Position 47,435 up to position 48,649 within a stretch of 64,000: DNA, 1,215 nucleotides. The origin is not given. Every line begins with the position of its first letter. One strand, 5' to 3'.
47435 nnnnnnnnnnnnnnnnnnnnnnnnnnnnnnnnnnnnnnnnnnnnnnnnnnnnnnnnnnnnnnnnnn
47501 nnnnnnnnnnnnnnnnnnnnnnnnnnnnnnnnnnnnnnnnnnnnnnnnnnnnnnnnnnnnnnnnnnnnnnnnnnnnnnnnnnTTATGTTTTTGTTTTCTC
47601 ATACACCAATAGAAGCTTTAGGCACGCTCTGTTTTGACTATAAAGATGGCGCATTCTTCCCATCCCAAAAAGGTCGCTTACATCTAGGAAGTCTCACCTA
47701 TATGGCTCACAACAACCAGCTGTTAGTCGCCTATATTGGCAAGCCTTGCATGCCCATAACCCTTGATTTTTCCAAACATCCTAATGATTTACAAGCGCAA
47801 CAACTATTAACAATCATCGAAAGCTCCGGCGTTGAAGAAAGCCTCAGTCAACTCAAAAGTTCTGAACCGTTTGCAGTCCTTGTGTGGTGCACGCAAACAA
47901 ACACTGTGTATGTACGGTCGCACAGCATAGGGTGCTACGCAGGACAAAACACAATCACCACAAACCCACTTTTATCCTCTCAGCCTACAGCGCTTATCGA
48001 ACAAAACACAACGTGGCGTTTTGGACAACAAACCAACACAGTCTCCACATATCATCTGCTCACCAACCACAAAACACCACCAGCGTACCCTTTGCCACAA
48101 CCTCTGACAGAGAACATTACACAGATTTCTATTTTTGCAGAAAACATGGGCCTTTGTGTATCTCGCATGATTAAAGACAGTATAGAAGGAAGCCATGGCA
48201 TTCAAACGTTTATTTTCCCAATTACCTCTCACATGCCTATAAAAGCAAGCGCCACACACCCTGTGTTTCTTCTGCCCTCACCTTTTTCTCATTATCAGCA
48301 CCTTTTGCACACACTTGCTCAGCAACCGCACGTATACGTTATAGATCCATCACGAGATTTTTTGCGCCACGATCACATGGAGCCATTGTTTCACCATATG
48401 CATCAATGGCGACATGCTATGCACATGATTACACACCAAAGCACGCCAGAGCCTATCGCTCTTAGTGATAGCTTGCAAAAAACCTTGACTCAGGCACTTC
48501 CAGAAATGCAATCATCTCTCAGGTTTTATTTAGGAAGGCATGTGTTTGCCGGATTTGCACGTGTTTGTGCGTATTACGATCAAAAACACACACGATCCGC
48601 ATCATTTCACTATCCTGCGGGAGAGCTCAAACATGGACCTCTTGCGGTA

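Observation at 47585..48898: GlmS-derived SIS-domain ORF inserted between glmU and glmS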

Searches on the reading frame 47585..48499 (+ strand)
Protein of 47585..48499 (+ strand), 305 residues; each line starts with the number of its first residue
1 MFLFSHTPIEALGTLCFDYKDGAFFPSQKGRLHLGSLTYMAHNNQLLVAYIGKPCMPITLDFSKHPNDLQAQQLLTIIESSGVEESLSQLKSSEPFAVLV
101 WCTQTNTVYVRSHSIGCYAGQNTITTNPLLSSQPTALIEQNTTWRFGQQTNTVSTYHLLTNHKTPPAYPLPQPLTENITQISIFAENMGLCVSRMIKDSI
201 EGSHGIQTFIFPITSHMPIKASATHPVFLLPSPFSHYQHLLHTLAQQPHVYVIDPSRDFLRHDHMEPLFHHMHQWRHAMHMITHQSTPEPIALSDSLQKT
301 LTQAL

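Call 37: search_protein_representatives(alignment_id=A3)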
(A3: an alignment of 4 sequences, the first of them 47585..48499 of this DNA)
Query: 4 sequences, 323 profile positions. Proteins with E-value up to 0.001 (for the whole library): 6; up to 1e-10: 5; up to 1e-30: 4. The best 6 are listed.
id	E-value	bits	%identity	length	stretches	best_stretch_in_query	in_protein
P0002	1.0e-164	563.6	-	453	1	1-322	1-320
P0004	4.0e-159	545.2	-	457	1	1-323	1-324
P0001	7.5e-127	439.2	-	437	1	1-323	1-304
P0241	2.0e-49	184.7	-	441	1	42-320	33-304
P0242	7.4e-12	61.3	-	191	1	266-322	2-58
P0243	2.3e-07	46.5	-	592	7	226-253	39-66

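Call 39: find_encoding_contigs(protein=P0241, flank=6000, max_places=2)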
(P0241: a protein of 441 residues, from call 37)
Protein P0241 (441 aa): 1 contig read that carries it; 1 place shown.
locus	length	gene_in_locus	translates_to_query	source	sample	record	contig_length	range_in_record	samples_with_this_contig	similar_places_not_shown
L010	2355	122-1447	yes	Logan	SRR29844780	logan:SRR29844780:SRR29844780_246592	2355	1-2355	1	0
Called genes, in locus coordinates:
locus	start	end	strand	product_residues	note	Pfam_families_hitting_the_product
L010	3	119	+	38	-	?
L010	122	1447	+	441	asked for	PF01380:SIS (weak)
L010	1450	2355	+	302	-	?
